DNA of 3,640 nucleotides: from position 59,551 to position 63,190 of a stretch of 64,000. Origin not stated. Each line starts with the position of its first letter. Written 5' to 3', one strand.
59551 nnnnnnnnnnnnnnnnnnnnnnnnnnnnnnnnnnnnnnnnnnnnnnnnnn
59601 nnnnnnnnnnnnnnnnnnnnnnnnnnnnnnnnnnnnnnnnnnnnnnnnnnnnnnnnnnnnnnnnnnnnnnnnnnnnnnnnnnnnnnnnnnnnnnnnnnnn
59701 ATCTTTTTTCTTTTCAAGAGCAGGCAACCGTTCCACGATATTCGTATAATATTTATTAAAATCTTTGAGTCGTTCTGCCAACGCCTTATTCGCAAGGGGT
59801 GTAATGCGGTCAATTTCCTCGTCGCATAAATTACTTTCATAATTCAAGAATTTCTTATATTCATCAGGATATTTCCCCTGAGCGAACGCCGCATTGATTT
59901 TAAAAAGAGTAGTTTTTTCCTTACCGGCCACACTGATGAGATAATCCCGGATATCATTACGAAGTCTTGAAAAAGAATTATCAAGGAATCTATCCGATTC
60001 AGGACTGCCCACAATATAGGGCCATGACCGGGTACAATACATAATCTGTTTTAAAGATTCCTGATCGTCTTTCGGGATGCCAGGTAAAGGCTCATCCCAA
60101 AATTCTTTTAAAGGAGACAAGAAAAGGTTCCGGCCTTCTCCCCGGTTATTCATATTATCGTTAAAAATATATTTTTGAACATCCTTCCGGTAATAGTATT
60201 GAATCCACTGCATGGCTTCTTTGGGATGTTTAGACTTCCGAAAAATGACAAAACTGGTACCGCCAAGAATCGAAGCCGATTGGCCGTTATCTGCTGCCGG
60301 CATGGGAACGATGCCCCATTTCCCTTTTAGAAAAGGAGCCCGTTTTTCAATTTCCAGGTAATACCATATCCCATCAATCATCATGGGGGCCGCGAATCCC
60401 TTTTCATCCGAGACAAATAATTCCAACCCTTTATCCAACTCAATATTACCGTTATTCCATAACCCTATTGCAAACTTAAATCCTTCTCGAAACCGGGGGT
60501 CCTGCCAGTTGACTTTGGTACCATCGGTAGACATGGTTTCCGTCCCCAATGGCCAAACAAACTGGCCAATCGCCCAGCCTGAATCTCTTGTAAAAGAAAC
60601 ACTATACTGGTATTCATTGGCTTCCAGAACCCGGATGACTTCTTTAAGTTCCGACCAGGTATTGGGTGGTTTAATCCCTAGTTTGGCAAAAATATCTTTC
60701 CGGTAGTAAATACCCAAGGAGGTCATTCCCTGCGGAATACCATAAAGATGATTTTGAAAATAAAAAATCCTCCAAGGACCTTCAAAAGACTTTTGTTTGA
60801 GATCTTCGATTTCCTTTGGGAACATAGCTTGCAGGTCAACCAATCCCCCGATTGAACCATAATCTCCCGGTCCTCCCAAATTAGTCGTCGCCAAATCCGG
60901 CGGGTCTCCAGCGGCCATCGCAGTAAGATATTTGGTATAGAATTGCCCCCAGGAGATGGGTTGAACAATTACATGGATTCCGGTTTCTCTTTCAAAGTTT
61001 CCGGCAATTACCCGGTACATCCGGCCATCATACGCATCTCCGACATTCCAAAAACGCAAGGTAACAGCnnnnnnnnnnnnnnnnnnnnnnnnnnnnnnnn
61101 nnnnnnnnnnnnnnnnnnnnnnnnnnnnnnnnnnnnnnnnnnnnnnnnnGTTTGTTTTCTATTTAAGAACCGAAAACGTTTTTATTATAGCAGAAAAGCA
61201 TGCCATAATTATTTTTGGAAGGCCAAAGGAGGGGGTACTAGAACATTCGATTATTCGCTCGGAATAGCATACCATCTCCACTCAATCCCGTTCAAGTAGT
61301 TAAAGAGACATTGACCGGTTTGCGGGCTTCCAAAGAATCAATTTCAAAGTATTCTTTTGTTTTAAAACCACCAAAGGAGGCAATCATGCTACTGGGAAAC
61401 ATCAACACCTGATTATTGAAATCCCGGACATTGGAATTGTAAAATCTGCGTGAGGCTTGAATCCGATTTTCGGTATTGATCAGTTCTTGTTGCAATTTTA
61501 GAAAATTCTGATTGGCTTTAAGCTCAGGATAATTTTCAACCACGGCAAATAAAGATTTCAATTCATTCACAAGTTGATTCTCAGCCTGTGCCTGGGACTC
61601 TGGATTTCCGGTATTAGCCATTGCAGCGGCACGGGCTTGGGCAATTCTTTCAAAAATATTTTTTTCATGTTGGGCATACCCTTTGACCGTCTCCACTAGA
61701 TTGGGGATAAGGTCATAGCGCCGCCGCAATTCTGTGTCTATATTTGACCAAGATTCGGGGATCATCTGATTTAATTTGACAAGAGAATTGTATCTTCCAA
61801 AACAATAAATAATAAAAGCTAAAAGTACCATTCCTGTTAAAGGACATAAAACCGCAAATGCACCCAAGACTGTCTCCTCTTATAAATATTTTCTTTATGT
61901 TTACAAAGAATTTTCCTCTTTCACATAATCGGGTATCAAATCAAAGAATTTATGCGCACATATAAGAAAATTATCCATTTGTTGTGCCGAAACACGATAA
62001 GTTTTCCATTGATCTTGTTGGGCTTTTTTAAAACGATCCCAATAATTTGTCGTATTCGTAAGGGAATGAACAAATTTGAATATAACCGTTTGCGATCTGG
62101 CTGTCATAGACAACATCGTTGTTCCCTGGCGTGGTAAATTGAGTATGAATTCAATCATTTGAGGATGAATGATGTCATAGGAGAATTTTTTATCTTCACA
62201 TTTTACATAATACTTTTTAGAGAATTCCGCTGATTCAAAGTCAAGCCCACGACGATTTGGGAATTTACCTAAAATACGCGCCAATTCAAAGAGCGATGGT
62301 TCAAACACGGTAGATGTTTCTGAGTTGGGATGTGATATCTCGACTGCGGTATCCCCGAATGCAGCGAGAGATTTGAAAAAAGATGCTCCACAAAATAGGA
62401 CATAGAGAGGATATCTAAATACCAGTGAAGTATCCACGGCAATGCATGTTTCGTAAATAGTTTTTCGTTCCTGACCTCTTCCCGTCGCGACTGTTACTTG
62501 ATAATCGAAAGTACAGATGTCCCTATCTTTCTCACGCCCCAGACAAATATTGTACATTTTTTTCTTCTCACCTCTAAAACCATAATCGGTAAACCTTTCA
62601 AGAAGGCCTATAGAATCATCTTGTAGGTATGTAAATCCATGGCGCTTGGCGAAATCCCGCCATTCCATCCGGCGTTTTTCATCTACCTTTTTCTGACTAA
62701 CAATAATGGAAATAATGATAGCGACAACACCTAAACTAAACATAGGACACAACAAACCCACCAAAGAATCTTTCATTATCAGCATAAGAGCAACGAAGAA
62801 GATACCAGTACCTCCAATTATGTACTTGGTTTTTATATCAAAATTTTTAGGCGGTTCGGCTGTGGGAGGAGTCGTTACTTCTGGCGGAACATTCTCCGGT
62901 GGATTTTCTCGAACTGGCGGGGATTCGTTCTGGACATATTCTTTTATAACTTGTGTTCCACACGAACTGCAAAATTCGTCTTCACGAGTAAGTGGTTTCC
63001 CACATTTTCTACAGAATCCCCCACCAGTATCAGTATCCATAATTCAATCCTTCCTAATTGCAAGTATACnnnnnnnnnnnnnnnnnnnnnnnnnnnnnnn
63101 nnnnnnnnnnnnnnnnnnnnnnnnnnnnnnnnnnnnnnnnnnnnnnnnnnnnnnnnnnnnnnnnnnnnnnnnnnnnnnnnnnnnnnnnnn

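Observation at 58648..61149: Solute-binding protein fused to its ABC permease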

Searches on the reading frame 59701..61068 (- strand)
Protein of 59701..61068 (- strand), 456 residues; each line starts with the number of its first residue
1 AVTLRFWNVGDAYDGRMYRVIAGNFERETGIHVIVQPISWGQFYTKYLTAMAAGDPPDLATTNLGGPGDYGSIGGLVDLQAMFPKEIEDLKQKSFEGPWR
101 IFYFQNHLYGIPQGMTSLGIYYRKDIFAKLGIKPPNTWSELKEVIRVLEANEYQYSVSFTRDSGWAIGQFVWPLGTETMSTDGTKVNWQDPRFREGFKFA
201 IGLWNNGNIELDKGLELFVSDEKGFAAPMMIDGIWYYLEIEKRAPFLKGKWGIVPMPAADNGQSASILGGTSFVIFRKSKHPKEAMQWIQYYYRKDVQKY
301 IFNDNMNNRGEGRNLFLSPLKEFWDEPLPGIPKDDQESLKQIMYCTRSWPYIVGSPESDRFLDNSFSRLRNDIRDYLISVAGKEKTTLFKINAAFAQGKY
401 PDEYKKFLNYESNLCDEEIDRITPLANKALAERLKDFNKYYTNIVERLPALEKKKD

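Call 81: find_homologous_proteins(query=window:59701-61068:-, max_evalue=1e-20)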
Query window:59701-61068:- (456 aa): 4 proteins with E <= 1e-20 among 4304 candidates.
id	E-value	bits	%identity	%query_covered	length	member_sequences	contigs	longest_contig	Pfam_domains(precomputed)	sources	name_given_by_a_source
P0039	1.1e-109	385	40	100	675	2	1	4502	PF13416.12,PF01547.31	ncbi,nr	ncbi:extracellular solute-binding protein [bacterium]|nr:extracellular solute-binding protein [bacte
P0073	1.1e-82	296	43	72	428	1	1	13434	PF13416.12,PF01547.31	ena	-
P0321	5.6e-34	136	27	80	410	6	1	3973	PF13416.12,PF01547.31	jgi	-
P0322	8.2e-33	132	29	70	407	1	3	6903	PF13416.12,PF01547.31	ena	-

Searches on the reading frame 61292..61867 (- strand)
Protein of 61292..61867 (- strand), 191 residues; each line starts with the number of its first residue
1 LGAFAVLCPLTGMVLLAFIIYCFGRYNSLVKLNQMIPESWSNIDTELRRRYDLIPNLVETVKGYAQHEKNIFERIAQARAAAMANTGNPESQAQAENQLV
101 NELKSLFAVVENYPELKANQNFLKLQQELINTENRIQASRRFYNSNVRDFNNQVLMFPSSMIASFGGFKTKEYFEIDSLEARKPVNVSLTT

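Call 3: search_protein_families(library=pfam, proteins=[window:61292-61867:-], max_evalue=0.01)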
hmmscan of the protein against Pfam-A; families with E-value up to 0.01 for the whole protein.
window:61292-61867:- (191 aa): 1 family
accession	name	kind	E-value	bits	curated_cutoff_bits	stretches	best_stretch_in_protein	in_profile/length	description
PF04011.17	LemA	-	1.4e-57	194.1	26.2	1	39-188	1-148/149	LemA family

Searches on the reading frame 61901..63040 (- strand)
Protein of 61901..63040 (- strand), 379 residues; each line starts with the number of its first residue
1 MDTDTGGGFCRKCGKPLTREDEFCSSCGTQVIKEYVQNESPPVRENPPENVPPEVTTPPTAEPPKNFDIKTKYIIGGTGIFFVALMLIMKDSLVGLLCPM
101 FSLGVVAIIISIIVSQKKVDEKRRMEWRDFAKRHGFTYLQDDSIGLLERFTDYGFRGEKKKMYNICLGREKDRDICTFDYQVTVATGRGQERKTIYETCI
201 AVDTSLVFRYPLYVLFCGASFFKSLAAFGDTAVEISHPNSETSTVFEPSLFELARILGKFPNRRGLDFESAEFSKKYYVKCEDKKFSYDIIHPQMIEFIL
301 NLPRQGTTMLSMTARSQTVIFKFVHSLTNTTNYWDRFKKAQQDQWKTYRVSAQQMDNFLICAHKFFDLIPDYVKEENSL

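Call 3: search_protein_families(library=pfam, proteins=[window:61901-63040:-], max_evalue=0.01)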
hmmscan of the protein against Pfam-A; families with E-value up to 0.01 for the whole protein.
window:61901-63040:- (379 aa): 6 families
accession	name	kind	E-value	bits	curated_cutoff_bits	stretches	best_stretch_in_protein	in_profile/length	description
PF13240.11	Zn_Ribbon_1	-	3.1e-06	27.2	25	1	9-30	1-22/23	zinc-ribbon domain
PF13248.11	Zn_ribbon_3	-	0.00016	21.5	27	1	10-29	5-24/26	zinc-ribbon domain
PF12773.13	DZR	-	0.00063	20.3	27.3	1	10-30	1-21/45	Double zinc ribbon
PF11335.13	DUF3137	-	0.002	18.4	26.1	1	263-320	39-96/139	Protein of unknown function (DUF3137)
PF18912.6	DZR_2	-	0.0061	16.8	27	0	6-28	20-43/56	Double zinc ribbon domain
PF14803.11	Zn_ribbon_Nudix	-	0.0083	16.5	25.6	0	23-39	2-18/34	Nudix N-terminal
